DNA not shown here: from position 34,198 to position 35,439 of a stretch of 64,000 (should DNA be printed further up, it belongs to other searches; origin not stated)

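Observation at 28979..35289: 6-kb island of about 15 exported or membrane proteins headed by a cytoplasmic-looking subtilase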

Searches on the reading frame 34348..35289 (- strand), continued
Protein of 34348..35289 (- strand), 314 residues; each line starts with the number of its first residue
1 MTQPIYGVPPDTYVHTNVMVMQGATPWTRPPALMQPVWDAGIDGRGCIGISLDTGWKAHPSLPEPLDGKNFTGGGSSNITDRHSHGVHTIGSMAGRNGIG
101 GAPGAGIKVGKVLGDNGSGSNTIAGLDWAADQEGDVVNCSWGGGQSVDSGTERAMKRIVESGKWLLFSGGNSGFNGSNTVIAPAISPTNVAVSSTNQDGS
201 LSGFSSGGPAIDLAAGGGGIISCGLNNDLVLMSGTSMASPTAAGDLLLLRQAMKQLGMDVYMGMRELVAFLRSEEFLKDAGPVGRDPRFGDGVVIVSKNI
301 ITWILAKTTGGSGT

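Call 30: find_related_loci(query=A2, collection=genome_contigs, flank=10000)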
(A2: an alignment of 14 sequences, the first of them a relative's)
Query A2 (314 aa) in genome_contigs; peptide patterns used: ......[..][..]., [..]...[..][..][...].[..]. (x = any residue, [..] = any of these).
600 stretches matched a pattern (row limit reached: there are more); 467 encode a relative of the query (tblastn E <= 1e-3); the best 80 are kept; 80 distinct loci.
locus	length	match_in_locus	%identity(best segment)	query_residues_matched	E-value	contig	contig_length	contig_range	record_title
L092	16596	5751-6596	32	35-298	3e-28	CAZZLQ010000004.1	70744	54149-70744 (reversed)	MAG TPA_asm: uncultured Bacteriovoracaceae bacterium isolate SRP124364_co1_67 genome assembly, contig: NODE_163_length_7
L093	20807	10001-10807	32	35-304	5e-28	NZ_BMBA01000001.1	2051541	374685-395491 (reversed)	Clostridium zeae strain CSC2 sequence01, whole genome shotgun sequence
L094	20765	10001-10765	32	38-294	5e-28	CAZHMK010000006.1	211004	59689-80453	MAG TPA_asm: uncultured Eubacteriaceae bacterium isolate SRP241341_co1_246 genome assembly, contig: NODE_51_length_21100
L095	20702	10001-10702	38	38-251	1e-27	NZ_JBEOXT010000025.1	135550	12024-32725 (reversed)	Streptomyces sp. NPDC002054 NPDC002054_79_B3.ctg-0025, whole genome shotgun sequence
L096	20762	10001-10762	35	38-294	4e-27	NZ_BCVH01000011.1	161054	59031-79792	Robertmurraya korlensis NBRC 107688, whole genome shotgun sequence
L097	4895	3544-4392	33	5-294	1e-26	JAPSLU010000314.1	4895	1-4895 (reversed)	MAG: Bacillus sp. (in: firmicutes) isolate RH59_bin.048 NODE_10572_length_4895_cov_1.654782, whole genome shotgun sequen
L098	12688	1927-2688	33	38-294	9e-27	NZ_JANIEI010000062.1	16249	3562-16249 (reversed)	Exiguobacterium himgiriensis strain K22_26 NODE_1042_length_16249_cov_236.649889, whole genome shotgun sequence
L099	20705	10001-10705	38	38-251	4e-26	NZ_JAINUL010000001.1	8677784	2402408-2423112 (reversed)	Streptomyces flavotricini strain NGL1 Scaffold_1, whole genome shotgun sequence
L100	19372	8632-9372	36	37-256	2e-26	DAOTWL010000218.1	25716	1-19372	MAG TPA_asm: Anaerolineae bacterium isolate H13_138 k109_129298, whole genome shotgun sequence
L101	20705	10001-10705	37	38-251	7e-26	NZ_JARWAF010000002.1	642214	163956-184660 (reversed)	Streptomyces pakalii strain ENCB-J15 NODE_2_length_642214_cov_233.303484, whole genome shotgun sequence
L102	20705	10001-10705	37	38-251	1e-25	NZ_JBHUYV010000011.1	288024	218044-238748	Streptomyces sp. NPDC057287 NPDC057287_T19_H8.ctg-0011, whole genome shotgun sequence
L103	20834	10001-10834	32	14-294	2e-25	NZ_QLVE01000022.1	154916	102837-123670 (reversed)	Exiguobacterium sp. TNDT2 NODE_22_length_154870_cov_39.221817, whole genome shotgun sequence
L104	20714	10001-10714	35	38-251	4e-25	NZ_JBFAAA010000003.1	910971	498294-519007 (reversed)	Kribbella sp. NPDC023855 NPDC023855_25_H11.ctg-0003, whole genome shotgun sequence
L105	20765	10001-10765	35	40-294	6e-25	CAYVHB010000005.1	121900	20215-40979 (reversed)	MAG TPA_asm: uncultured Oscillospiraceae bacterium isolate SRP263991_co4_306 genome assembly, contig: NODE_72_length_121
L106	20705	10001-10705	37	38-251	8e-25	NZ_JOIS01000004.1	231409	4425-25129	Streptomyces sp. NRRL F-2747 contig4.1, whole genome shotgun sequence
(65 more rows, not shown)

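Call 31: find_related_loci(query=A2, collection=viral_contigs, flank=10000)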
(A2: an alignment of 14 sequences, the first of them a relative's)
Query A2 (314 aa) in viral_contigs; peptide patterns used: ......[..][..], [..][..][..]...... (x = any residue, [..] = any of these).
223 stretches matched a pattern; 190 encode a relative of the query (tblastn E <= 1e-3); the best 80 are kept; 80 distinct loci.
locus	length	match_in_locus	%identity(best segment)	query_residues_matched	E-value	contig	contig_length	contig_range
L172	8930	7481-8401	64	1-307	2e-128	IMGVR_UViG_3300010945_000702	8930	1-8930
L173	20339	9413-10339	59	1-309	2e-118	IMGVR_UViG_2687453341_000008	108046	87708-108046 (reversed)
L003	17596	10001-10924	64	1-307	4e-123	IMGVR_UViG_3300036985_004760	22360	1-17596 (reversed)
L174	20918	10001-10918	58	1-307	7e-109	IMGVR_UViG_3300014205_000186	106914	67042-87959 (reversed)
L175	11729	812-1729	41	1-301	5e-59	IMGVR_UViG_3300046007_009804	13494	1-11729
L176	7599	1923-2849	38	1-305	1e-54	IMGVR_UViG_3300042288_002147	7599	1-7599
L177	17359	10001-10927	38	1-305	1e-54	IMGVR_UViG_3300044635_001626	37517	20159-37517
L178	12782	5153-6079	38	1-305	1e-54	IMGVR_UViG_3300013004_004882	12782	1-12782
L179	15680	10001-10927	38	1-305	1e-54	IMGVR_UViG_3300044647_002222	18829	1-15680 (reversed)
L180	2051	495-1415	38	1-304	8e-53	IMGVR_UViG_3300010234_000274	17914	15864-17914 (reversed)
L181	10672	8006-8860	38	4-293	4e-49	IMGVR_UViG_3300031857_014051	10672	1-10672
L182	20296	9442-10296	38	4-293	5e-49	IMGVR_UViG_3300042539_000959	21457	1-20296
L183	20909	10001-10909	38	1-298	7e-49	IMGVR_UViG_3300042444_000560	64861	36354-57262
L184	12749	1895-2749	38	4-293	4e-49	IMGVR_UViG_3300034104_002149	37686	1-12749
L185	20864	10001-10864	38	2-293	6e-49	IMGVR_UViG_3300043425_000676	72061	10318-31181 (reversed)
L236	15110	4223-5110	36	8-298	7e-35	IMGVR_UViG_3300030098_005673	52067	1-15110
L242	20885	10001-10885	35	8-298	2e-31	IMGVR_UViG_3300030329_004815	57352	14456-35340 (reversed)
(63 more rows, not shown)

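Call 55: search_dna_similar(query=window:34348-35289:-, collection=phages, mode=protein, max_rows=40, max_evalue=1e-10)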
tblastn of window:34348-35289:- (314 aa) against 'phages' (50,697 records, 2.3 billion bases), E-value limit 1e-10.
Records with a match: 1; places in all: 1; records where one place covers at least 80% of the query: 1.
Best place of each record, by identity: <60% 1.
By first word of the organism name: Moorella 1.
By host as written in the record: Moorella thermoacetica DSM 103132 1.
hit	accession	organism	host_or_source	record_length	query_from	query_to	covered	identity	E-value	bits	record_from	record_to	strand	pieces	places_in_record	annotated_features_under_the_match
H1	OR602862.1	Moorella phage MTATph1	Moorella thermoacetica DSM 103132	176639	52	303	80%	32.6%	1e-11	71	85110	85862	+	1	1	protease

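Call 56: find_encoding_contigs(protein=P0035, flank=10000, max_places=3)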
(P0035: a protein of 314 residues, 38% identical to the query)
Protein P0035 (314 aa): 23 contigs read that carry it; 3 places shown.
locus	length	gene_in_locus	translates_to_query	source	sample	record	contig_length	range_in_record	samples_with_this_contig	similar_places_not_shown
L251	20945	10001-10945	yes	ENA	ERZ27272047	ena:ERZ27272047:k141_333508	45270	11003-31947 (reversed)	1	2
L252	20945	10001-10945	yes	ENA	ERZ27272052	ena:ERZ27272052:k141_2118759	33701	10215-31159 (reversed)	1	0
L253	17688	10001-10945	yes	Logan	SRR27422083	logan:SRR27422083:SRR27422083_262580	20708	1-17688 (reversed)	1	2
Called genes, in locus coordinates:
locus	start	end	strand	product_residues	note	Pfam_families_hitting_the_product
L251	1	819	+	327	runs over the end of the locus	-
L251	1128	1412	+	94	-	-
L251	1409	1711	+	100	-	-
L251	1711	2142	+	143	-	-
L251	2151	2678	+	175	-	-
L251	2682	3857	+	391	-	-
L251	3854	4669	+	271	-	PF00685:Sulfotransfer_1, PF13469:Sulfotransfer_3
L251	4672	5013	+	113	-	-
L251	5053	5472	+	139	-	-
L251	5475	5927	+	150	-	-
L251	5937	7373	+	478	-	-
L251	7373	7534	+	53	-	-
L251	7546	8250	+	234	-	-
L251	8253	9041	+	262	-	-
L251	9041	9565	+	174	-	-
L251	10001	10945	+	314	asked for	PF00082:Peptidase_S8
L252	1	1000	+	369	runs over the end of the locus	PF13102:Phage_int_SAM_5, PF00589:Phage_integrase (weak)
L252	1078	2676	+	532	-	-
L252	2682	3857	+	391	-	-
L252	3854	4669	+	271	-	PF00685:Sulfotransfer_1, PF13469:Sulfotransfer_3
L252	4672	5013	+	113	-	-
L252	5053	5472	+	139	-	-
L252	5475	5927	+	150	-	-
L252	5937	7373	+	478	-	-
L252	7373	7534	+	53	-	-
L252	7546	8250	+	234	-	-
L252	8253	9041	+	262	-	-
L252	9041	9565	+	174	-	-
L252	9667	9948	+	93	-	-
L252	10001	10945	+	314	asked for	PF00082:Peptidase_S8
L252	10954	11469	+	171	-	-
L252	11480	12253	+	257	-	-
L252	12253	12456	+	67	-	-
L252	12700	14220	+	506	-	-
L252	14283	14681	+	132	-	-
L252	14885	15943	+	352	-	-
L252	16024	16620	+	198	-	-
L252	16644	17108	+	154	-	-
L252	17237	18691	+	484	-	-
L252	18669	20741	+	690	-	-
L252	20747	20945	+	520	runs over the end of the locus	-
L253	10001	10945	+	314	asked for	PF00082:Peptidase_S8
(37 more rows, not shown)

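Call 57: list_cluster_members(proteins=[P0035, P0048, P0061, P0067, P0078, P0087, P0088, P0094])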
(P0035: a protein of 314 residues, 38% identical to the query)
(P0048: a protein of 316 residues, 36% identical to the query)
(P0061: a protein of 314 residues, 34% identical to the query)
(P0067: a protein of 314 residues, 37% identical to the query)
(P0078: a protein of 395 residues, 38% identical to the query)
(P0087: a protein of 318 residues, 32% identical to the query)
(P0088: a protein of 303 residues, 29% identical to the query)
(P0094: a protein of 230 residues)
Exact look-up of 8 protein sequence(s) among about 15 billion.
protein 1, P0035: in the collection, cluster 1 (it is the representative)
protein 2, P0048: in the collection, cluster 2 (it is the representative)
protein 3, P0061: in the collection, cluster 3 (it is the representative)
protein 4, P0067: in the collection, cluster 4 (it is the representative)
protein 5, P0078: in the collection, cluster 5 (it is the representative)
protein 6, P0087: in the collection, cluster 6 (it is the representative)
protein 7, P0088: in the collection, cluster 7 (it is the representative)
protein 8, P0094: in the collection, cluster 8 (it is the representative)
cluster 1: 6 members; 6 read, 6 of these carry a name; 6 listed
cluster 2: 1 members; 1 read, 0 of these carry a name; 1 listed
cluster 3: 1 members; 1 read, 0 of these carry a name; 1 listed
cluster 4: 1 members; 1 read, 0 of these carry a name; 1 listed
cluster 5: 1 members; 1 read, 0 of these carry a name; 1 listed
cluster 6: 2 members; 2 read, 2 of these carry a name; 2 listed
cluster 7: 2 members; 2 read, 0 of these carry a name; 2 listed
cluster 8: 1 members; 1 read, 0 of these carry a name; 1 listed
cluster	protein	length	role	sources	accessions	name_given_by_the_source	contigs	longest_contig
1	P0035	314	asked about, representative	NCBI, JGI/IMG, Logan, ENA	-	subtilisin family serine protease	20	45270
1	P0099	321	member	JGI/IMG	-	subtilisin family serine protease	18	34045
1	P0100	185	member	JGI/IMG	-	subtilisin family serine protease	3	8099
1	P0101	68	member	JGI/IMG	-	hypothetical protein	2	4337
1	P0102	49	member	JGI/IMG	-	hypothetical protein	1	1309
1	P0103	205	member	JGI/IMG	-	subtilisin family serine protease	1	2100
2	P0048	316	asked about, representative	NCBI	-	-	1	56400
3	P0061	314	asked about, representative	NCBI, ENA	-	-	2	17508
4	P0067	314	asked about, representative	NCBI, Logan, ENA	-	-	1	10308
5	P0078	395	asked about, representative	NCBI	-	-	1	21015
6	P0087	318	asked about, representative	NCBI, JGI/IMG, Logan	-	hypothetical protein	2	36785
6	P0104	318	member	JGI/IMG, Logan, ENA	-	hypothetical protein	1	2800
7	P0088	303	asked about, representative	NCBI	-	-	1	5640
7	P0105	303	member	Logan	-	-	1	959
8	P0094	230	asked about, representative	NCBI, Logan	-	-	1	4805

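Call 73: predict_structure(alignment_id=A5)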
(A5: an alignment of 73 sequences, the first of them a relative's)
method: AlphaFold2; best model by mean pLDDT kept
length: 314 residues; sequences in the alignment: 73
mean_pLDDT: 93.3   pTM: 0.92
mean pLDDT of the five models: 93.3, 92.9, 91.0, 90.8, 90.0
residues with pLDDT >= 90: 253; 70-90: 54; 50-70: 3; < 50: 4
segments of 3 or more residues with pLDDT < 50: 311-314
pLDDT, mean of each block of 10 residues (from residue 1): 80 81 83 92 98 98 98 95 98 95 98 94 97 98 94 98 98 94 98 95 96 97 96 97 98 96 97 92 91 89 82 42
secondary structure, 60 per line:
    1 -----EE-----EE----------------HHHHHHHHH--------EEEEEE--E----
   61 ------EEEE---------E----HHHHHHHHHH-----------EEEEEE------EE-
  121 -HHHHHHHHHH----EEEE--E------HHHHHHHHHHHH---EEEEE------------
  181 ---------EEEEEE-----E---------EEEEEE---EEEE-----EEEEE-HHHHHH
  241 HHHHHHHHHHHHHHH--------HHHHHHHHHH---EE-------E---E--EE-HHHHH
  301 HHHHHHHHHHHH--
elements in order: H31-39 E48-53 E67-70 H85-94 E106-111 H122-131 E136-139 H149-160 E164-168 E190-195 E211-216 E220-223 E229-233 H235-255 H264-273 H296-312
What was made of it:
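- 34345..35289 (-): g01: S8 subtilase, 314 aa, with no signal peptide and no I9 prodomain. Conserved N-terminal motif PI[YF]G[IV]PPD. Catalytic residues D53 (35131-35133), H85 (35035-35037), N171 (34777-34779), S236 (34582-34584). AF2 pLDDT 93.3 (call 73).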

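Call 76: fold_search(model_id=the predicted structure, library=pdb)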
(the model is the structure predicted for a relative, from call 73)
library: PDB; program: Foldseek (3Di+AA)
matches with E <= 10: 921; with E <= 0.001: 326
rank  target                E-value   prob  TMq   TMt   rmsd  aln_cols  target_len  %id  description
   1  1c3l                  3.1e-24  1.00  0.76  0.87   2.5       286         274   28  SUBTILISIN-CARLSBERG COMPLEXED WITH XENON (8 BAR) (released 1999-08-04)
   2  1sel_A                6.3e-24  1.00  0.76  0.86   2.5       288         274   27  CRYSTAL STRUCTURE OF SELENOSUBTILISIN AT 2.0-ANGSTROMS RESOLUTION (released 1993-10-31)
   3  2sni_E                9.9e-24  1.00  0.78  0.88   2.4       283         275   29  STRUCTURAL COMPARISON OF TWO SERINE PROTEINASE-PROTEIN INHIBITOR COMPLEXES. EGLIN-C-SUBTILISIN CARLSBERG AND CI-2-SUBT (released 1988-09-07)
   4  1iav                  9.9e-24  1.00  0.76  0.88   2.4       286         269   27  STRUCTURE ON NATIVE (ASN 87) SUBTILISIN FROM BACILLUS LENTUS (released 2001-04-18)
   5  1v5i_A                1.1e-23  1.00  0.76  0.86   2.5       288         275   27  Crystal structure of serine protease inhibitor POIA1 in complex with subtilisin BPN' (released 2005-03-08)
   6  1sud                  1.3e-23  1.00  0.77  0.88   2.5       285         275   29  CALCIUM-INDEPENDENT SUBTILISIN BY DESIGN (released 1994-01-31)
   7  3qtl_B                1.4e-23  1.00  0.76  0.87   2.5       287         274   28  Structural Basis for Dual-inhibition Mechanism of a Non-classical Kazal-type Serine Protease Inhibitor from Horseshoe  (released 2011-06-01)
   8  1sbi                  1.5e-23  1.00  0.77  0.87   2.6       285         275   30  SUBTILISIN BPN' 8397 (E.C. 3.4.21.14) MUTANT (M50F, N76D, G169A, Q206C, N218S) (released 1995-12-07)
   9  1bh6                  1.5e-23  1.00  0.75  0.86   2.6       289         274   28  SUBTILISIN DY IN COMPLEX WITH THE SYNTHETIC INHIBITOR N-BENZYLOXYCARBONYL-ALA-PRO-PHE-CHLOROMETHYL KETONE (released 1998-11-04)
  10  1ak9                  2.0e-23  1.00  0.77  0.87   2.4       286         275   29  SUBTILISIN MUTANT 8321 (released 1997-11-12)
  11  1y4d_E                2.0e-23  1.00  0.77  0.87   2.5       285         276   28  Crystal structure of the complex of subtilisin BPN' with chymotrypsin inhibitor 2 M59R/E60S mutant (released 2005-05-17)
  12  5arb                  2.3e-23  1.00  0.76  0.88   2.5       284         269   28  Cooperative bio-metallic selectivity in a tailored protease enables creation of a C-C cross-coupling Heckase (released 2016-09-14)
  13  6dwq                  2.6e-23  1.00  0.76  0.87   2.5       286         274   28  Subtilisin serine protease modified with the protease inhibitor cyanobenzylsulfonylfluoride (released 2019-07-03)
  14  1c9j                  2.7e-23  1.00  0.74  0.86   2.5       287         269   26  BACILLUS LENTUS SUBTILISIN K27R/N87S/V104Y/N123S/T274A VARIANT (released 1999-10-06)
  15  1au9                  3.1e-23  1.00  0.75  0.86   2.5       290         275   29  SUBTILISIN BPN' MUTANT 8324 IN CITRATE (released 1997-12-31)
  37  7xr8_A                2.9e-22  1.00  0.77  0.83   3.0       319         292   26  Structure of the S8 family protease A4095 (released 2023-05-17)
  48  7y6m_C                9.2e-22  1.00  0.79  0.85   2.7       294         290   28  Intracellular Subtilisin from Bacillus sp. (released 2022-07-20)
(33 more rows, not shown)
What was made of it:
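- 34345..35289 (-): Foldseek TM 0.87 to subtilisins, with the longest alignments to ISP precursors (call 76).
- On Peptidase S8 (subtilase), subtilisin-type: Foldseek TM 0.85-0.88 to subtilisin Carlsberg and BPN' (calls 73, 76).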

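Call 83: search_protein_families(library=pfam, alignment_id=A6, max_evalue=0.001)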
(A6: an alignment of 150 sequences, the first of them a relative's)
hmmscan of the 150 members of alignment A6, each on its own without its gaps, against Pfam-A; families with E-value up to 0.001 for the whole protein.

A. member 1, L238:12455-12787:+ (111 aa): 0 families

B. families by the number of members that match (of 150 scanned): 64 families (the first 25 are shown)
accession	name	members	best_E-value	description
PF01370.27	Epimerase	2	1.2e-30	NAD dependent epimerase/dehydratase family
PF16363.11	GDP_Man_Dehyd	2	1.5e-21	GDP-mannose 4,6 dehydratase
PF09588.16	YqaJ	2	5.1e-20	YqaJ-like viral recombinase domain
PF04321.23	RmlD_sub_bind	2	1.1e-10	RmlD substrate binding domain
PF07505.17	DUF5131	1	1.1e-75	Protein of unknown function (DUF5131)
PF00145.23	DNA_methylase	1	2.3e-48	C-5 cytosine-specific DNA methylase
PF02511.20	Thy1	1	5.6e-48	Thymidylate synthase complementing protein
PF20557.3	DnaT_2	1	1.2e-47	Putative DnaT-like ssDNA binding protein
PF10520.15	Lipid_desat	1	3.9e-39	Lipid desaturase domain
PF05658.19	YadA_head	1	4.6e-36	YadA head domain repeat (2 copies)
PF12684.13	DUF3799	1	1.2e-31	PDDEXK-like domain of unknown function (DUF3799)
PF00239.26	Resolvase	1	4.2e-31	Resolvase, N terminal domain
PF25176.1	DUF7831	1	5.3e-27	Family of unknown function (DUF7831)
PF13385.13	Laminin_G_3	1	8.2e-23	Concanavalin A-like lectin/glucanases superfamily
PF13469.12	Sulfotransfer_3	1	2.6e-17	Sulfotransferase family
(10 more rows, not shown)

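Call 84: search_protein_families(library=padloc, proteins=[window:34348-35289:-], max_evalue=0.01)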
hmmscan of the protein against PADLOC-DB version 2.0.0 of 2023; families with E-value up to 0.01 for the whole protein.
window:34348-35289:- (314 aa): 0 families

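Call 85: search_protein_families(library=ncbifam, proteins=[window:34348-35289:-], max_evalue=0.01)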
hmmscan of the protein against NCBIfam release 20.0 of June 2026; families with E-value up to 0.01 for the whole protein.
window:34348-35289:- (314 aa): 4 families
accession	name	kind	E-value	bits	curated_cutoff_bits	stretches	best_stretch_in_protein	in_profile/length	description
TIGR03921.1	T7SS_mycosin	equivalog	2e-24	86.4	278.75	1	37-294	6-279/353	type VII secretion-associated serine protease mycosin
NF033595.1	denti_PrtP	equivalog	5.9e-07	28.5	300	1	174-245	375-452/606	dentilisin complex serine proteinase subunit PrtP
NF040553.1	SGO_0316_fam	subfamily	9.7e-07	26.8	1400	1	212-255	670-713/1486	SGO_0316/SGO_0317 family LPXTG-anchored serine peptidase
TIGR03895.1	protease_PatA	subfamily_domain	0.00078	18.3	421.05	1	124-244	48-171/606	PatA/PatG family cyanobactin maturation protease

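Call 90: find_encoding_contigs(protein=P0048, flank=10000, max_places=2)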
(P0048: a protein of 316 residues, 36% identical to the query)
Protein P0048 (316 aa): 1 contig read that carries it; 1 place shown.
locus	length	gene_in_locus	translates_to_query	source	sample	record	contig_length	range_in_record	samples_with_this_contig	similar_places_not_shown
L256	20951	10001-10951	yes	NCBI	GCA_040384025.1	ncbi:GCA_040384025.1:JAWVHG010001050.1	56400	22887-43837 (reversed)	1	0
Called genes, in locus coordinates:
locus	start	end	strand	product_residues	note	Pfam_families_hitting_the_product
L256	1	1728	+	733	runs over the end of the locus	PF00476:DNA_pol_A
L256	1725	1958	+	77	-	-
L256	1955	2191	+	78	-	-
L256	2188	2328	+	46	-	-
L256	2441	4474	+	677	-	-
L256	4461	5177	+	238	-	-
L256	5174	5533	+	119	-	-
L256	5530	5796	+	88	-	-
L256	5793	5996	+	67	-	-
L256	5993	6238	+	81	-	-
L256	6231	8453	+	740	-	-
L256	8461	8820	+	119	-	-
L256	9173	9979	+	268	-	-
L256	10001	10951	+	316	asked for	PF00082:Peptidase_S8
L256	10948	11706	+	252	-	-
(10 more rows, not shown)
